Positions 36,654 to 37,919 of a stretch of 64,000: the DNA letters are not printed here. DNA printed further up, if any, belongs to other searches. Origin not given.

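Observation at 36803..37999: Convergent neighbour encodes a membrane-anchored Cache (dCache-like) extracellular sensor domain; output domain lost in gap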

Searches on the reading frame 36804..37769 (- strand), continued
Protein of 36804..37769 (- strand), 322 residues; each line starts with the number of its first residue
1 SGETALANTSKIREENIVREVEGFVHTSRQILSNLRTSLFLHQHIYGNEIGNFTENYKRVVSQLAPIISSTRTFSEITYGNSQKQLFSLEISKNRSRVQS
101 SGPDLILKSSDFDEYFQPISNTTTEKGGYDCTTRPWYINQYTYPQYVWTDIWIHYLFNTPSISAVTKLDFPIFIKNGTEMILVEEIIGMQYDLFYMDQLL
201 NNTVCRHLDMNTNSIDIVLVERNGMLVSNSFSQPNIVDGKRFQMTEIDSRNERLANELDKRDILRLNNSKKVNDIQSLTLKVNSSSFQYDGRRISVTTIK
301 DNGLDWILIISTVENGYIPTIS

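Call 52: search_solved_structures(query=A3, max_evalue=0.01, show_alignments=5)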
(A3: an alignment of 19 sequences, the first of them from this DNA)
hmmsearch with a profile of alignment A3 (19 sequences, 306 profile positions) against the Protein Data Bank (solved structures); distinct sequences matched with E-value up to 0.01: 33.
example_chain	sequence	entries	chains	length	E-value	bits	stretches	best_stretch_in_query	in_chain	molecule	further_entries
5ltx_A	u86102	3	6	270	2.3e-14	56.7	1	126-208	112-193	Chemotaxis protein | Methyl-accepting chemotaxis protein PctA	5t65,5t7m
9koo_A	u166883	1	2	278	2.8e-14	56.4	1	126-208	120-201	Methyl-accepting chemotaxis protein PctA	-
6mni_A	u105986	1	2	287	3.7e-14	56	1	123-210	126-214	Methyl-accepting chemotaxis protein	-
5lt9_A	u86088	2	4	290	6.3e-13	51.9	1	125-208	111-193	Methyl-accepting chemotaxis protein PctB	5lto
7k5n_A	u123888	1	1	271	1.2e-12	51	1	122-210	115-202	Sensor domain-containing diguanylate cyclase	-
6iop_A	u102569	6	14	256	3.9e-10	42.8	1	123-215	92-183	Methyl-accepting chemotaxis protein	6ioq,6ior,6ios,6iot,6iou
9vlg_A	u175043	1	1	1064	6.4e-10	42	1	103-210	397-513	Isoform 2 of Voltage-dependent calcium channel subunit alpha-2/delta-1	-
8if3_A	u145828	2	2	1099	7.1e-10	41.9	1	103-210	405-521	Voltage-dependent calcium channel subunit alpha-2/delta-1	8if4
8hlp_F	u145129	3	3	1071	7.4e-10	41.8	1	103-209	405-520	Voltage-dependent calcium channel subunit alpha-2/delta-1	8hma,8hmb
7xlq_D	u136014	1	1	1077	7.6e-10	41.8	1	103-209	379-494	Voltage-dependent calcium channel subunit alpha-2/delta-1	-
7mix_D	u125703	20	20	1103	8.2e-10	41.7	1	103-209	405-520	Voltage-dependent calcium channel subunit alpha-2/delta-1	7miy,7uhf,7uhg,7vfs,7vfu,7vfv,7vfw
8x90_B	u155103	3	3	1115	8.5e-10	41.7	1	103-209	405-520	Voltage-dependent calcium channel subunit alpha-2/delta-1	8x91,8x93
6jp8_F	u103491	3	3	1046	9.6e-10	41.5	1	103-209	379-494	Voltage-dependent calcium channel subunit alpha-2/delta-1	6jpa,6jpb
8eog_D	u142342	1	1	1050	9.8e-10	41.5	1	103-209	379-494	Voltage-dependent calcium channel subunit alpha-2/delta-1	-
6pxy_A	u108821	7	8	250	1e-09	41.4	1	100-208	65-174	Putative methyl-accepting chemotaxis protein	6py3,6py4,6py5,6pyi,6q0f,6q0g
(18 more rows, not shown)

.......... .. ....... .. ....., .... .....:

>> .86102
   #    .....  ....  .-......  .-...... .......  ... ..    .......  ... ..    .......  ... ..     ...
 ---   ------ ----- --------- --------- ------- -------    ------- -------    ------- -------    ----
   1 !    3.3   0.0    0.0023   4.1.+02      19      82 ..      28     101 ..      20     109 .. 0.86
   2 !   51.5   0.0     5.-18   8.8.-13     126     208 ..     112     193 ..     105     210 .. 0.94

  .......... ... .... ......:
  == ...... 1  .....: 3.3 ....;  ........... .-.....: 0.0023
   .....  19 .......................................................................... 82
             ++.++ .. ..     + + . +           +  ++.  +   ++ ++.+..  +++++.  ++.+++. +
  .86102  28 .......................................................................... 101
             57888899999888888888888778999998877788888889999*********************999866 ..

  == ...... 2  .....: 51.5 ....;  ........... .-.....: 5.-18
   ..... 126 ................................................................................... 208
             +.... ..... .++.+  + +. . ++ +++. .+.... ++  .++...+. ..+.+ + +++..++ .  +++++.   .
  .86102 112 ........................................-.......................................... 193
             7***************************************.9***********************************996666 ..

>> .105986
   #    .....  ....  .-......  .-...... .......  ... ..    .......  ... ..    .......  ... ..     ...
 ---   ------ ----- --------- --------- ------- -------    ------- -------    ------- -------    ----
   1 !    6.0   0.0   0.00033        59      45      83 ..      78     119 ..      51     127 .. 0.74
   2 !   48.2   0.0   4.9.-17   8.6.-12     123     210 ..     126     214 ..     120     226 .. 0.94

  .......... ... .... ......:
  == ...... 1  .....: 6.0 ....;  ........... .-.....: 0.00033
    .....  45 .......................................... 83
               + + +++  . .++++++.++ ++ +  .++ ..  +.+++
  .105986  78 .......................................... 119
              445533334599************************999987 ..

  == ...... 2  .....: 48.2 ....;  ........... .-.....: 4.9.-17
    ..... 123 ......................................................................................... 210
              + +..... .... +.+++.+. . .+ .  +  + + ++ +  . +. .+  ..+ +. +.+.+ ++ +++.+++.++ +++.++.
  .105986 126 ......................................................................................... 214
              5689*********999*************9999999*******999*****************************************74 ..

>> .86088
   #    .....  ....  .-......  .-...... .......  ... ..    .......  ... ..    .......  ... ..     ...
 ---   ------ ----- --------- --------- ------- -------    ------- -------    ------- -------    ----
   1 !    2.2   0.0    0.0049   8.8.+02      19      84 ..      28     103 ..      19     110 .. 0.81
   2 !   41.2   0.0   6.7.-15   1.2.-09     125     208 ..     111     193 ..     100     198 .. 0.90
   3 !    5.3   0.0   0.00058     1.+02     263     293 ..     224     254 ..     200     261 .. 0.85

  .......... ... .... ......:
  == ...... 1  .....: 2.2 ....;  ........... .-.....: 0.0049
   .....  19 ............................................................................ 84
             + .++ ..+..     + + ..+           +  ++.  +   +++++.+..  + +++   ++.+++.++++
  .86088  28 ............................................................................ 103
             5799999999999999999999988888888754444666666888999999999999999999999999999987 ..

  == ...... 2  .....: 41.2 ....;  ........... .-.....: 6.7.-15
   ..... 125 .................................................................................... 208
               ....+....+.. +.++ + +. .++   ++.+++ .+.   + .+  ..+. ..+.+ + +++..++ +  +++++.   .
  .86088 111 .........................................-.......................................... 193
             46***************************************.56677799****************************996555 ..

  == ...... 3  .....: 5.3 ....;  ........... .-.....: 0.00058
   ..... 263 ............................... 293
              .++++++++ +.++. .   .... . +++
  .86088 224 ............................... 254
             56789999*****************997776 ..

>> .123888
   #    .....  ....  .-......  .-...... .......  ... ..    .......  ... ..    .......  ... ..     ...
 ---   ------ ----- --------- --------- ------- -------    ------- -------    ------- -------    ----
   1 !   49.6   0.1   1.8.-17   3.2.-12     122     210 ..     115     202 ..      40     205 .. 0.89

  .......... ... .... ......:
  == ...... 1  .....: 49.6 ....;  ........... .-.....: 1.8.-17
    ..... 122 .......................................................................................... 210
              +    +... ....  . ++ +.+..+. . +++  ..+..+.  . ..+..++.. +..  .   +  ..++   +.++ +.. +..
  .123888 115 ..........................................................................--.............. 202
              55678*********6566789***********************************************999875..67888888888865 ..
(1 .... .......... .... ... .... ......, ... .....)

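Call 53: find_encoding_contigs(protein=P0012, flank=10000, max_places=3)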
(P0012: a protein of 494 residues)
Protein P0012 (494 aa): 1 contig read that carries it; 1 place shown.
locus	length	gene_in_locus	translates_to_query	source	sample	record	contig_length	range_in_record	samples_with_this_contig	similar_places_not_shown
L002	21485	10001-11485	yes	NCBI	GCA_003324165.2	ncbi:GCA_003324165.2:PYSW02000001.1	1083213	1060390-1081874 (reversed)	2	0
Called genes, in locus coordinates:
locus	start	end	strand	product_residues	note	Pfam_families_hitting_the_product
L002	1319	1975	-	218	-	-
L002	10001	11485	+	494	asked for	PF00211:Guanylate_cyc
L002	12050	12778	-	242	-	-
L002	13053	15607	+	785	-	-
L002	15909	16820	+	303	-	PF05637:Glyco_transf_34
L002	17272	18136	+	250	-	-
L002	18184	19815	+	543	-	-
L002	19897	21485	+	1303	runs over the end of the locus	PF08389:Xpo1, PF26714:TPR_XPO6_C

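Call 68: predict_structure(alignment_id=A4)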
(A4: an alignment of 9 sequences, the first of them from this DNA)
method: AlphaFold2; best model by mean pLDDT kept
length: 322 residues; sequences in the alignment: 9
mean_pLDDT: 79.7   pTM: 0.80
mean pLDDT of the five models: 79.7, 78.9, 78.5, 77.8, 76.9
residues with pLDDT >= 90: 74; 70-90: 182; 50-70: 37; < 50: 29
segments of 3 or more residues with pLDDT < 50: 41-49, 51-54, 270-279, 318-322
pLDDT, mean of each block of 10 residues (from residue 1): 74 92 90 82 46 56 79 85 84 84 85 80 88 78 89 86 87 58 81 90 91 92 91 75 87 89 73 45 73 90 91 69 36
secondary structure, 60 per line:
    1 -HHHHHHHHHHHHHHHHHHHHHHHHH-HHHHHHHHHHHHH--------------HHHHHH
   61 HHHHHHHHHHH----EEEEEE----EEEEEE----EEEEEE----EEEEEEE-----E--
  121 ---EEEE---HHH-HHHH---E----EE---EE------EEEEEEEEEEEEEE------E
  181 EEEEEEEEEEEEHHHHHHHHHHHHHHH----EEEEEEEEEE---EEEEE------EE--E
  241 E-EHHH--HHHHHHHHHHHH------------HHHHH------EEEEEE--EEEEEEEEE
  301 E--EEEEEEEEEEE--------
elements in order: H2-26 H28-40 H55-71 E76-81 E86-91 E96-101 E106-112 E124-127 H135-138 E160-173 E180-192 H193-207 E212-221 E225-229 H249-260 H273-277 E284-289 E292-301 E304-314

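Call 71: fold_search(model_id=the predicted structure, library=pdb)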
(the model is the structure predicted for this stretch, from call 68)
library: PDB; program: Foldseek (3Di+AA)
matches with E <= 10: 959; with E <= 0.001: 83
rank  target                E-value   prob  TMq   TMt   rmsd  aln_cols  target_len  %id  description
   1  6ioq                  2.4e-08  1.00  0.42  0.54   8.9       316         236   13  The ligand binding domain of Mlp24 with glycine (released 2019-03-06)
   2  6w3r_B                7.1e-08  1.00  0.33  0.40   9.3       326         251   12  Crystal structure of ligand-binding domain of Campylobacter jejuni chemoreceptor Tlp3 in complex with 3-methylisoleuci (released 2020-05-20)
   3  6ios                  1.0e-07  1.00  0.38  0.48   9.0       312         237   13  The ligand binding domain of Mlp24 with proline (released 2019-03-06)
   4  6iot_B                1.0e-07  1.00  0.38  0.47   8.5       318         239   14  The ligand binding domain of Mlp24 with arginine (released 2019-03-20)
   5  4xmr_B                1.2e-07  1.00  0.33  0.39   9.3       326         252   12  Crystal structure of the sensory domain of the Campylobacter jejuni chemoreceptor Tlp3 (CcmL) with isoleucine bound. (released 2015-11-04)
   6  6ior_C                1.4e-07  1.00  0.36  0.44   9.3       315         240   15  The ligand binding domain of Mlp24 with asparagine (released 2019-03-20)
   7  6iou_A                1.5e-07  1.00  0.40  0.50   8.3       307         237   14  The ligand binding domain of Mlp24 with serine (released 2019-03-06)
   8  6iot_D                1.5e-07  1.00  0.35  0.44  10.2       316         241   14  The ligand binding domain of Mlp24 with arginine (released 2019-03-20)
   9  2p7j_B                2.1e-07  1.00  0.52  0.59   6.7       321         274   14  Crystal structure of the domain of putative sensory box/GGDEF family protein from Vibrio parahaemolyticus (released 2007-05-01)
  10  9a69_B                2.1e-07  1.00  0.37  0.20  12.2       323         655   13  Integrative model of MCPB-MCPC by crosslinking MS and deep learning (released 2024-09-18)
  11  5ltx_A                2.4e-07  1.00  0.41  0.51   8.1       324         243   15  LIGAND BINDING DOMAIN OF PSEUDOMONAS AERUGINOSA PAO1 AMINO ACID CHEMORECEPTOR PCTA IN COMPLEX WITH L-MET (released 2017-09-20)
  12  6iov_A                2.4e-07  1.00  0.39  0.51   8.1       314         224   13  The ligand binding domain of Mlp37 with arginine (released 2019-11-06)
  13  3c8c_A                2.4e-07  1.00  0.35  0.44   9.0       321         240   11  Crystal structure of Mcp_N and cache domains of methyl-accepting chemotaxis protein from Vibrio cholerae (released 2008-02-19)
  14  3lie_B                2.6e-07  1.00  0.47  0.55   7.6       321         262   13  Crystal Structure of the extracellular domain of the putative histidine kinase vpHK1S-Z8 (released 2010-05-05)
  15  6ior_A                2.6e-07  1.00  0.38  0.48   8.3       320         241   14  The ligand binding domain of Mlp24 with asparagine (released 2019-03-20)
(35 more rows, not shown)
